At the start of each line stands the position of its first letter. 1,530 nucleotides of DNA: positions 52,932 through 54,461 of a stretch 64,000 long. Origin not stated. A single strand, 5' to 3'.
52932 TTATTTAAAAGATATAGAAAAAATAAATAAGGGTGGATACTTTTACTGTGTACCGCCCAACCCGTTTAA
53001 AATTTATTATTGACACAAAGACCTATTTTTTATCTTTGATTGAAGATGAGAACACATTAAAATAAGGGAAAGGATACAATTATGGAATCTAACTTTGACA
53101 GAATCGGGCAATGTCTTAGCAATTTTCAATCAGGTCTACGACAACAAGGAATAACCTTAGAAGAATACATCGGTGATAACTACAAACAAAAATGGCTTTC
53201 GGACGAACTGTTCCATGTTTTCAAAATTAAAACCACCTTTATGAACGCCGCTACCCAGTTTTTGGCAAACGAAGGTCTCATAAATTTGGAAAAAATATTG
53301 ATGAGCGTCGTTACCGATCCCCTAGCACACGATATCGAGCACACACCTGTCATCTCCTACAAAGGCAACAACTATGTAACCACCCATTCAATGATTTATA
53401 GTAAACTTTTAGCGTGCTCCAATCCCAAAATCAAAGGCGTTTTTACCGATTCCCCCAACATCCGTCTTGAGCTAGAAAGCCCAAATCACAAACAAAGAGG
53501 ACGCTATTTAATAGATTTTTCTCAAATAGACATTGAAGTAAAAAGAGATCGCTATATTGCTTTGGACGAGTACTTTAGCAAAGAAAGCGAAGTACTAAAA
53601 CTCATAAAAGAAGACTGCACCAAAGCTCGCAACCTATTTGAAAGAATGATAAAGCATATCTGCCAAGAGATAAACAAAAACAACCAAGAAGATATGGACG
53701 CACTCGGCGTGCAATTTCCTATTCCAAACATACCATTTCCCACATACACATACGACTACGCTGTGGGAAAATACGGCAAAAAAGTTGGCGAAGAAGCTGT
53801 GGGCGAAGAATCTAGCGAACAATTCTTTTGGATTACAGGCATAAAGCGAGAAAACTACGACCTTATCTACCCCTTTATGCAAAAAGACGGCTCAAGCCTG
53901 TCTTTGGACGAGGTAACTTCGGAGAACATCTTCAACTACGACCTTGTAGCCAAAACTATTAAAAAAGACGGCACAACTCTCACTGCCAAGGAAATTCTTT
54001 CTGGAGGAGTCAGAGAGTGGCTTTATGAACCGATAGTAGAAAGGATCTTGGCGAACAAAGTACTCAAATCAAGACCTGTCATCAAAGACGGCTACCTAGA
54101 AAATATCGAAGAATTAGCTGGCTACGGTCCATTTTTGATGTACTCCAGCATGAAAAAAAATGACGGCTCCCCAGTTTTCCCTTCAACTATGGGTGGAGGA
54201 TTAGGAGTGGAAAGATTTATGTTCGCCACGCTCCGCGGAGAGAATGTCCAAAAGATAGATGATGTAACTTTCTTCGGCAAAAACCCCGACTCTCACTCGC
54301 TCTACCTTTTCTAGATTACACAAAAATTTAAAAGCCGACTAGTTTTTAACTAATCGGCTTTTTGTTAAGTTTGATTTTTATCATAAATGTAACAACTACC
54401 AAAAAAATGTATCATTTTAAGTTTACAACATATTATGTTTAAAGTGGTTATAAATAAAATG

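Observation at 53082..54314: Orphan class II aminoacyl-tRNA synthetase catalytic-core paralog without an anticodon-binding domain, next to an IS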

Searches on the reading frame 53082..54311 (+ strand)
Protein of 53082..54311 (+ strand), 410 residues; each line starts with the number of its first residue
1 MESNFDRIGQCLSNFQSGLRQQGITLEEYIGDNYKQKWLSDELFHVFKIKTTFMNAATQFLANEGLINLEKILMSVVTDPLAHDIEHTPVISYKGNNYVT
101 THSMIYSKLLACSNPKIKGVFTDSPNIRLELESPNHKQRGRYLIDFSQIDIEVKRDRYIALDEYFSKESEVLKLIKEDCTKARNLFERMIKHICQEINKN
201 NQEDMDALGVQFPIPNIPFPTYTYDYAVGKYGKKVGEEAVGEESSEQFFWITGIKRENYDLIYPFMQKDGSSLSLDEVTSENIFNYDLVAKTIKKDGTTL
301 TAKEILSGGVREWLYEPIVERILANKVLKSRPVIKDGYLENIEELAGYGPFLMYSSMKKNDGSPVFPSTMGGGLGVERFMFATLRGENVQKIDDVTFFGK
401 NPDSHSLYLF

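Call 3: search_protein_families(library=pfam, proteins=[window:53082-54311:+], max_evalue=10)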
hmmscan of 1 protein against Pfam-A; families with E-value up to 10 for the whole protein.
window:53082-54311:+ (410 aa): 3 families
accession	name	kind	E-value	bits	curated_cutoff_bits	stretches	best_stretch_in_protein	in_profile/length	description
PF00152.25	tRNA-synt_2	-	3.8e-11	43.1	25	1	40-401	15-307/308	tRNA synthetases class II (D, K and N)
PF09468.16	RNase_H2-Ydr279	-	0.017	16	25.2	1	154-204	18-69/163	Ydr279p protein family (RNase H2 complex component) wHTH domain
PF18692.7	DUF5640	-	0.12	12.7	28.5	1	133-182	29-78/85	Family of unknown function (DUF5640)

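Call 4: search_protein_families(library=ncbifam, proteins=[window:53082-54311:+], max_evalue=10)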
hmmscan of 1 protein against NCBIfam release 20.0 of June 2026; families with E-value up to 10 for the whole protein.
window:53082-54311:+ (410 aa): 4 families
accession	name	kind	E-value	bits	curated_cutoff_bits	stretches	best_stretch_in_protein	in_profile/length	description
NF005054.0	PRK06462.1-4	equivalog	5.4e-39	134.1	309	1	36-325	14-260/318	asparagine synthetase A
NF005052.0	PRK06462.1-1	equivalog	1.3e-20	73.8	368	1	26-239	29-216/353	asparagine synthetase A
TIGR00458.1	aspS_nondisc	equivalog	5e-10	38.9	368.4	1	46-391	132-415/428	aspartate--tRNA(Asn) ligase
NF003483.0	PRK05159.1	equivalog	6.8e-06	25.2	353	1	178-243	239-304/438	aspartate--tRNA(Asn) ligase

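Call 5: search_solved_structures(query=window:53082-54311:+, max_evalue=10, show_alignments=3)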
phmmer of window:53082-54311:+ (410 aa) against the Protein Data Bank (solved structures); distinct sequences matched with E-value up to 10: 7.
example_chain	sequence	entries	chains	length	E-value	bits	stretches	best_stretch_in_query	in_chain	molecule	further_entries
1nnh_A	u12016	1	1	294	1.8e-13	53.6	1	39-157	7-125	asparaginyl-tRNA synthetase-related peptide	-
3p8t_A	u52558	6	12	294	7.8e-13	51.5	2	39-155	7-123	AsnS-like asparaginyl-tRNA synthetase related protein | Archaeal asparagine synthetase A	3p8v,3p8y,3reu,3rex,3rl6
3nel_A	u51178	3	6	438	7.1e-07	31.9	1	161-323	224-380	Aspartyl-tRNA synthetase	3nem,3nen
1b8a_A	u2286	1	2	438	9.6e-07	31.4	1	161-323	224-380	PROTEIN (ASPARTYL-TRNA SYNTHETASE)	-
5me3_A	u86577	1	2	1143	0.024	16.9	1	306-364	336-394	Sister chromatid cohesion protein 2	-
5to6_A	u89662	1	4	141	0.2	13.9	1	108-187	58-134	Nucleoprotein TPR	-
5to5_A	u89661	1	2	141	0.97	11.7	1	106-187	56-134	Nucleoprotein TPR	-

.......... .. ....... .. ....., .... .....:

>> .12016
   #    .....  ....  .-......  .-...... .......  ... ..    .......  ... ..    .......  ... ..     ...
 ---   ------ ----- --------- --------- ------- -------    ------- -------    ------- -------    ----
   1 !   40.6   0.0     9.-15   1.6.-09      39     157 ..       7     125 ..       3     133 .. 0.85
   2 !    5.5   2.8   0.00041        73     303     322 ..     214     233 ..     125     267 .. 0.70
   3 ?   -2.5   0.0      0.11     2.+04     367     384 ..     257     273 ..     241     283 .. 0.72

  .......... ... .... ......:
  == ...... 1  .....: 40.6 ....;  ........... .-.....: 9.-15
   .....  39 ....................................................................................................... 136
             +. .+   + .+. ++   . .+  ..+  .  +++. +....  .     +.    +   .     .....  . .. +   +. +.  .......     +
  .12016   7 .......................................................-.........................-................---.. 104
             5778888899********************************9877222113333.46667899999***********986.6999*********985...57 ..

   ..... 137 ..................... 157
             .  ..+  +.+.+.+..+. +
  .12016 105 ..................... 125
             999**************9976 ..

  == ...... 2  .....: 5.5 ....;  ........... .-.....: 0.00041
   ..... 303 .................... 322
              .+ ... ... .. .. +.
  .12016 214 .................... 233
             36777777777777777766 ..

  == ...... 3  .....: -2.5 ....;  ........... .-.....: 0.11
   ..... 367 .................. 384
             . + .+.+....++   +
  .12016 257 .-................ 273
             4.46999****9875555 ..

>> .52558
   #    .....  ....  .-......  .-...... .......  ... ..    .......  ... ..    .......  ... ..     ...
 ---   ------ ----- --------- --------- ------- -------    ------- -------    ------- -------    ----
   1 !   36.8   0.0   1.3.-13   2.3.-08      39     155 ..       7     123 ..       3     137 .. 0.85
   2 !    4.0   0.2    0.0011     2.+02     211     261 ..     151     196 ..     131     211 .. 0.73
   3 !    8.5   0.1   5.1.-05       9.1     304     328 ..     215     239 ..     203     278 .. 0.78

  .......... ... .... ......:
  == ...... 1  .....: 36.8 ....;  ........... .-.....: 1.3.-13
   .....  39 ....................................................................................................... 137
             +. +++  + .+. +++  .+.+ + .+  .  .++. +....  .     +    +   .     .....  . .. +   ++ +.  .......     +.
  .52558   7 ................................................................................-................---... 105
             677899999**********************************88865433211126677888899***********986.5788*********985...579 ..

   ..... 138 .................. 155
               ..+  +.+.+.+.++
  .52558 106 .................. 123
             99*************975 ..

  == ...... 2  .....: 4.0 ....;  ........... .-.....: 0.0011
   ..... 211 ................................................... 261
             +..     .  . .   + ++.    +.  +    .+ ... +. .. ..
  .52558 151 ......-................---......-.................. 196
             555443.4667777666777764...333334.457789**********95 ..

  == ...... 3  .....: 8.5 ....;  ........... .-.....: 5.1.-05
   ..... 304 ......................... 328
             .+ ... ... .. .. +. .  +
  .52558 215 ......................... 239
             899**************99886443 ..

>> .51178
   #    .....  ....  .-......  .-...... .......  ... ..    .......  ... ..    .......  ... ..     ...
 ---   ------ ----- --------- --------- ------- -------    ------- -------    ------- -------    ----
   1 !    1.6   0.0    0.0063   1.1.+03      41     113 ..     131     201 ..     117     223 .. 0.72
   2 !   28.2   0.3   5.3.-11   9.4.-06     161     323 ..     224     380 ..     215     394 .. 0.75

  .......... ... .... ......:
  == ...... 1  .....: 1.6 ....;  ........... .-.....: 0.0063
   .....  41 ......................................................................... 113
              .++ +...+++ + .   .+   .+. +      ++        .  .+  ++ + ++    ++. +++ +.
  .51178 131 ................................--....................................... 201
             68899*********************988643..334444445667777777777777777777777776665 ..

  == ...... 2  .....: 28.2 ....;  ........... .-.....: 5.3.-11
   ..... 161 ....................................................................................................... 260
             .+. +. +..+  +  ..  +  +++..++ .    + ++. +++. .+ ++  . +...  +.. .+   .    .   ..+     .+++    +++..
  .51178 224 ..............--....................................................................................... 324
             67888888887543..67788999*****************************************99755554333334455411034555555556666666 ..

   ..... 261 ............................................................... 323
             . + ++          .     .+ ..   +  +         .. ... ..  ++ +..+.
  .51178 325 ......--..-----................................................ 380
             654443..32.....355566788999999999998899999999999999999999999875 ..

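Call 6: find_homologous_proteins(query=window:53082-54311:+)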
Query window:53082-54311:+ (410 aa): 1009 proteins with E <= 0.001 among 5078 candidates; the best 120 are listed.
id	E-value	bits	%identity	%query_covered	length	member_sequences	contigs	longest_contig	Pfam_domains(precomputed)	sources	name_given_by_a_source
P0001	1.2e-276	935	100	100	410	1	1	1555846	PF00152.26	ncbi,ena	-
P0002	8.7e-264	893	94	100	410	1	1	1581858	PF00152.26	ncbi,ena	-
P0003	1.6e-247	839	87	100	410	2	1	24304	PF00152.26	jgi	-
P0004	1.9e-243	826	85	100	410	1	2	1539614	PF00152.26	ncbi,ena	-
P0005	4.8e-243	824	86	100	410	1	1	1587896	PF00152.26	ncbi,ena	-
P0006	2.1e-240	816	85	100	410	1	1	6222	PF00152.26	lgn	-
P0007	2.6e-204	697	72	100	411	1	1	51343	PF00152.26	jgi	-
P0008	2.8e-184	631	65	100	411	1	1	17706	PF00152.26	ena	-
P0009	3.0e-181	621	87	75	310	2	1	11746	PF00152.26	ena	-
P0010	5.2e-174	597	62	100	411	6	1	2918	PF00152.26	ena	-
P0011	5.6e-172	590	60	100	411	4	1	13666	PF00152.26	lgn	-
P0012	2.9e-171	588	59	100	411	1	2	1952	PF00152.26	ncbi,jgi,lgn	jgi:aspartyl/asparaginyl-tRNA synthetase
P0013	4.5e-168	578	61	100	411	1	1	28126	-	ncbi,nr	ncbi:MAG: hypothetical protein JW969_20820 [Spirochaetales bacterium]|nr:hypothetical protein [Spiro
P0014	5.5e-168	577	59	100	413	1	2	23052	PF00152.26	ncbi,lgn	-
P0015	6.6e-168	577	59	100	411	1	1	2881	PF00152.26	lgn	-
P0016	1.4e-167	576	60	100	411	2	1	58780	PF00152.26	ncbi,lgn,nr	ncbi:MAG: hypothetical protein JXA20_18560 [Spirochaetes bacterium]|nr:hypothetical protein [Spiroch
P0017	1.5e-167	576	59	100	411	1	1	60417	PF00152.26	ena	-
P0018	2.0e-167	575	60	100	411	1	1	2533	PF00152.26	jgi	jgi:aspartyl/asparaginyl-tRNA synthetase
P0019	2.0e-167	575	59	100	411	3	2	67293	PF00152.26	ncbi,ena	-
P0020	2.1e-167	575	60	100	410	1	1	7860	PF00152.26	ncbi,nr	ncbi:MAG: hypothetical protein GY754_09595 [bacterium]|nr:hypothetical protein [bacterium]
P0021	2.6e-167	575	60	100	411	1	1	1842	PF00152.26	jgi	jgi:aspartyl/asparaginyl-tRNA synthetase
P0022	4.0e-167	574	60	100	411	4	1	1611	PF00152.26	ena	-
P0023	8.5e-167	573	60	100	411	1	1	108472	PF00152.26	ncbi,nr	ncbi:MAG: hypothetical protein JW864_11200 [Spirochaetes bacterium]|nr:hypothetical protein [Spiroch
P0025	9.6e-167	573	59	100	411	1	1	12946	PF00152.26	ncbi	-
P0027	1.5e-166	573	60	100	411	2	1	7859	PF00152.26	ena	-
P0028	1.9e-166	572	59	100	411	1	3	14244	PF00152.26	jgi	-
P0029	2.8e-166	572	59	100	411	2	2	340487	PF00152.26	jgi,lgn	-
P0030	3.1e-166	572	58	100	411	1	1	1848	PF00152.26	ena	-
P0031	3.3e-166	571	59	100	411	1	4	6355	PF00152.26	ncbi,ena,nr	ncbi:MAG: hypothetical protein KAT05_00525 [Spirochaetes bacterium]|nr:hypothetical protein [Spiroch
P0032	3.6e-166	571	57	100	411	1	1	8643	PF00152.26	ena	-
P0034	3.7e-166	571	58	100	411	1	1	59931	PF00152.26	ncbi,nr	ncbi:MAG: hypothetical protein N2316_01150 [Spirochaetes bacterium]|nr:hypothetical protein [Spiroch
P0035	4.7e-166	571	58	100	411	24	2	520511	PF00152.26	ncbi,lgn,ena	-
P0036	7.0e-166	570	59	100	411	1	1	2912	PF00152.26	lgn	-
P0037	8.4e-166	570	59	100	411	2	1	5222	PF00152.26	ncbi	-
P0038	9.3e-166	570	58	100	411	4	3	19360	PF00152.26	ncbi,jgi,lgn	-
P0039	9.4e-166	570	57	100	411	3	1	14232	PF00152.26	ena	-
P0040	2.2e-165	569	59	100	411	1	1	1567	PF00152.26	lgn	-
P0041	5.0e-165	568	59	100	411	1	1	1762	PF00152.26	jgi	jgi:aspartyl/asparaginyl-tRNA synthetase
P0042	8.2e-165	567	59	100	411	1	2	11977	PF00152.26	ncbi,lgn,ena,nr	ncbi:MAG: amino acid--tRNA ligase-related protein [Spirochaetota bacterium]|nr:amino acid--tRNA liga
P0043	9.2e-165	567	58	100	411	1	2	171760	PF00152.26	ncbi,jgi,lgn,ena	-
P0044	2.3e-164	565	60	100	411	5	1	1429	PF00152.26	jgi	jgi:aspartyl/asparaginyl-tRNA synthetase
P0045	2.5e-164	565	59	100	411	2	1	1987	PF00152.26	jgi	-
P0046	2.6e-164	565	57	100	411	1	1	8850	PF00152.26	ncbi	-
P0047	2.6e-164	565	59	100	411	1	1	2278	PF00152.26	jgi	-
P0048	6.6e-164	564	59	100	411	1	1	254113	PF00152.26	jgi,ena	-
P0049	1.4e-163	563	58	100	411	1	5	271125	PF00152.26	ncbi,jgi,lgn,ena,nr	ncbi:MAG TPA: hypothetical protein PK926_06795 [Spirochaetota bacterium]|nr:hypothetical protein [Sp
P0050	1.7e-163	562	59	100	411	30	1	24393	PF00152.26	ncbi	-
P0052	2.1e-163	562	59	100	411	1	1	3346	PF00152.26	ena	-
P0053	2.6e-163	562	58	100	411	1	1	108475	PF00152.26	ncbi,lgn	-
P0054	2.7e-163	562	59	100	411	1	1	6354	PF00152.26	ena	-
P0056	3.0e-163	562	58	100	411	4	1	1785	PF00152.26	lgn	-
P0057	3.1e-163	562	60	99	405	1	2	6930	PF00152.26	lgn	-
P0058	3.3e-163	562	59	100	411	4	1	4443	PF00152.26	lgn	-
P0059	3.6e-163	561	58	100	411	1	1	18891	PF00152.26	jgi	-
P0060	3.8e-163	561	57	100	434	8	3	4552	PF00152.26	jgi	-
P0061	4.0e-163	561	57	100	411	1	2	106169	PF00152.26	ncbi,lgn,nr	ncbi:MAG: hypothetical protein SVZ03_11775 [Spirochaetota bacterium]|nr:hypothetical protein [Spiroc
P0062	4.3e-163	561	58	100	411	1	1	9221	PF00152.26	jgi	jgi:aspartyl/asparaginyl-tRNA synthetase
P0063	4.6e-163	561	58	100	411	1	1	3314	PF00152.26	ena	-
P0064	5.1e-163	561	59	100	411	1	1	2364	PF00152.26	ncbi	-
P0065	6.0e-163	561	56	100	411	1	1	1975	PF00152.26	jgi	jgi:aspartyl/asparaginyl-tRNA synthetase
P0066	6.2e-163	561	57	100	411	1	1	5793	PF00152.26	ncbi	-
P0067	9.4e-163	560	58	100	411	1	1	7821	PF00152.26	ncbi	-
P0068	9.5e-163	560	57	100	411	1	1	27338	PF00152.26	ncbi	-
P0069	1.3e-162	560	58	100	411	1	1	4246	PF00152.26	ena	-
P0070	1.6e-162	559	58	100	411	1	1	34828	PF00152.26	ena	-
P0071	1.8e-162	559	57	100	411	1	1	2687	PF00152.26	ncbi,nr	ncbi:MAG: hypothetical protein GY868_03225 [Deltaproteobacteria bacterium]|nr:hypothetical protein [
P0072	2.2e-162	559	57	100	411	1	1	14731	PF00152.26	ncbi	ncbi:hypothetical protein ACFL20_07770 [Spirochaetota bacterium]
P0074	3.8e-162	558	58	100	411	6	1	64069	PF00152.26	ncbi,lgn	-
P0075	3.8e-162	558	58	100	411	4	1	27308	PF00152.26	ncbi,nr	ncbi:MAG: hypothetical protein JXN64_11815 [Spirochaetes bacterium]|nr:hypothetical protein [Spiroch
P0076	4.8e-162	558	58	100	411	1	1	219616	PF00152.26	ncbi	ncbi:MAG: amino acid--tRNA ligase-related protein [Spirochaetota bacterium]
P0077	5.3e-162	558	57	100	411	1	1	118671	PF00152.26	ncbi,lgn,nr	ncbi:MAG: hypothetical protein JW881_11285 [Spirochaetales bacterium]|nr:hypothetical protein [Spiro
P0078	5.4e-162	558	58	100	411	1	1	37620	PF00152.26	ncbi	-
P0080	1.1e-161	557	57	100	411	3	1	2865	PF00152.26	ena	-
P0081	1.3e-161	556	57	100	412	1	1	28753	PF00152.26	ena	-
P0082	1.7e-161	556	56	100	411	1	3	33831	PF00152.26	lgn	-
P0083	1.8e-161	556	58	100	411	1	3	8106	PF00152.26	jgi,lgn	jgi:aspartyl/asparaginyl-tRNA synthetase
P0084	1.8e-161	556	57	100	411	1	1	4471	PF00152.26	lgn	-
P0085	2.4e-161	555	57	100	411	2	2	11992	PF00152.26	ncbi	-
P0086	2.9e-161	555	57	100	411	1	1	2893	PF00152.26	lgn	-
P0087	5.6e-161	554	57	100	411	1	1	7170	PF00152.26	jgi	jgi:aspartyl/asparaginyl-tRNA synthetase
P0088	6.7e-161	554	56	100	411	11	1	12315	PF00152.26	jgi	jgi:aspartyl/asparaginyl-tRNA synthetase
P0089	7.2e-161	554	56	100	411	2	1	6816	PF00152.26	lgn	-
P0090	9.9e-161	553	57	100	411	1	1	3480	PF00152.26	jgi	jgi:aspartyl/asparaginyl-tRNA synthetase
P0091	1.0e-160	553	57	100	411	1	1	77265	PF00152.26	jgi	jgi:aspartyl/asparaginyl-tRNA synthetase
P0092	1.1e-160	553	56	100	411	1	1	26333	PF00152.26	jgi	jgi:aspartyl/asparaginyl-tRNA synthetase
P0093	1.2e-160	553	59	100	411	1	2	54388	PF00152.26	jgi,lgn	-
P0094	1.4e-160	553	57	100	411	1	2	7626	PF00152.26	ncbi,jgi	jgi:aspartyl/asparaginyl-tRNA synthetase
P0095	1.4e-160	553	58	100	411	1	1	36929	PF00152.26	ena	-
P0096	1.7e-160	553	57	100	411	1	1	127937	PF00152.26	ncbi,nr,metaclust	ncbi:MAG: hypothetical protein A2176_00895 [Spirochaetes bacterium RBG_13_51_14]|nr:MAG: hypothetica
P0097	2.3e-160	552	57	100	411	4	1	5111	PF00152.26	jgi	-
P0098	2.4e-160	552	57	100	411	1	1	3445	PF00152.26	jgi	jgi:aspartyl/asparaginyl-tRNA synthetase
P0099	3.0e-160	552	57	100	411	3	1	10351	PF00152.26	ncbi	-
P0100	3.2e-160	552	56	100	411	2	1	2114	PF00152.26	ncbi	-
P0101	3.8e-160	551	57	100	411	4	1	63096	PF00152.26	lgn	-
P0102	4.3e-160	551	56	100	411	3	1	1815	PF00152.26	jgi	-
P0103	4.9e-160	551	57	100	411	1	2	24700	PF00152.26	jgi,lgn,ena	-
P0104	5.6e-160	551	55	100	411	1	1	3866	PF00152.26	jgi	jgi:aspartyl/asparaginyl-tRNA synthetase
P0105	5.7e-160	551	57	100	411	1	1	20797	PF00152.26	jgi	jgi:aspartyl/asparaginyl-tRNA synthetase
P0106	7.0e-160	551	57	100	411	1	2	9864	PF00152.26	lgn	-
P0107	7.9e-160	550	59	100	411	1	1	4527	PF00152.26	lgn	-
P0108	1.5e-159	550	58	100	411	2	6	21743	PF00152.26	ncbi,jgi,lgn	-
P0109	1.6e-159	549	56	100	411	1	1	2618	PF00152.26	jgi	-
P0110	1.8e-159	549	58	100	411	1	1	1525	PF00152.26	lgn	-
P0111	2.1e-159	549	56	100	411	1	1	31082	PF00152.26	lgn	-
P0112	3.1e-159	548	55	100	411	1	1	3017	PF00152.26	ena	-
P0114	4.0e-159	548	57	100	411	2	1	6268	PF00152.26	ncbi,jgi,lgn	-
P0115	5.8e-159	548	55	100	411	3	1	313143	PF00152.26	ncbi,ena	-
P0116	6.2e-159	547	56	100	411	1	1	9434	PF00152.26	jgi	jgi:aspartyl/asparaginyl-tRNA synthetase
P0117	6.3e-159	547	57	100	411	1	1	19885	PF00152.26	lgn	-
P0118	7.1e-159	547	56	100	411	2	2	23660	PF00152.26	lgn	-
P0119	9.1e-159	547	56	100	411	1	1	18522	PF00152.26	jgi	jgi:asparaginyl-tRNA synthetase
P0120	2.1e-158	546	57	100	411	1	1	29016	PF00152.26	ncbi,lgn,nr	ncbi:MAG: hypothetical protein JW904_14615 [Spirochaetales bacterium]|nr:hypothetical protein [Spiro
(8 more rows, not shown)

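Call 9: find_encoding_contigs(protein=P0002, flank=8000, max_places=3)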
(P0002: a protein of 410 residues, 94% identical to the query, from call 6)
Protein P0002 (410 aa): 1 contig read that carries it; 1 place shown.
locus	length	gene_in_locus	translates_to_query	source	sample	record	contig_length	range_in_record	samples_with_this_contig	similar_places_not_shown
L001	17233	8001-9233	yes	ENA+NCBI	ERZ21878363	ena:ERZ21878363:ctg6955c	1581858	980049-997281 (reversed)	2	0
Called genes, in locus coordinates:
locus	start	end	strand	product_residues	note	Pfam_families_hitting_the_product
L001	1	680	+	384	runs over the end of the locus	PF01420:Methylase_S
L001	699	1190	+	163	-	PF13366:PDDEXK_3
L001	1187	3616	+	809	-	PF04313:HSDR_N (faint), PF00270:DEAD, PF04851:ResIII, PF18766:SWI2_SNF2, PF00271:Helicase_C (weak), PF08463:EcoEI_R_C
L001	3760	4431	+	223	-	-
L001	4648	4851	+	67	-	-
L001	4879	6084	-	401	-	PF00872:Transposase_mut, PF10551:MULE (weak)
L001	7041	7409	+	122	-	-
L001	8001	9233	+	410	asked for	PF00152:tRNA-synt_2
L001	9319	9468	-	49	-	-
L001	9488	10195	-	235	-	PF01048:PNP_UDP_1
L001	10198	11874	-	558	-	PF02690:Na_Pi_cotrans, PF01895:PhoU (weak)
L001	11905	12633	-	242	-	PF02463:SMC_N, PF00005:ABC_tran, PF13304:AAA_21 (weak)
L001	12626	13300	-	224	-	PF00528:BPD_transp_1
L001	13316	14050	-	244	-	PF00497:SBP_bac_3, PF10613:Lig_chan-Glu_bd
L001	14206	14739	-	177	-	PF01558:POR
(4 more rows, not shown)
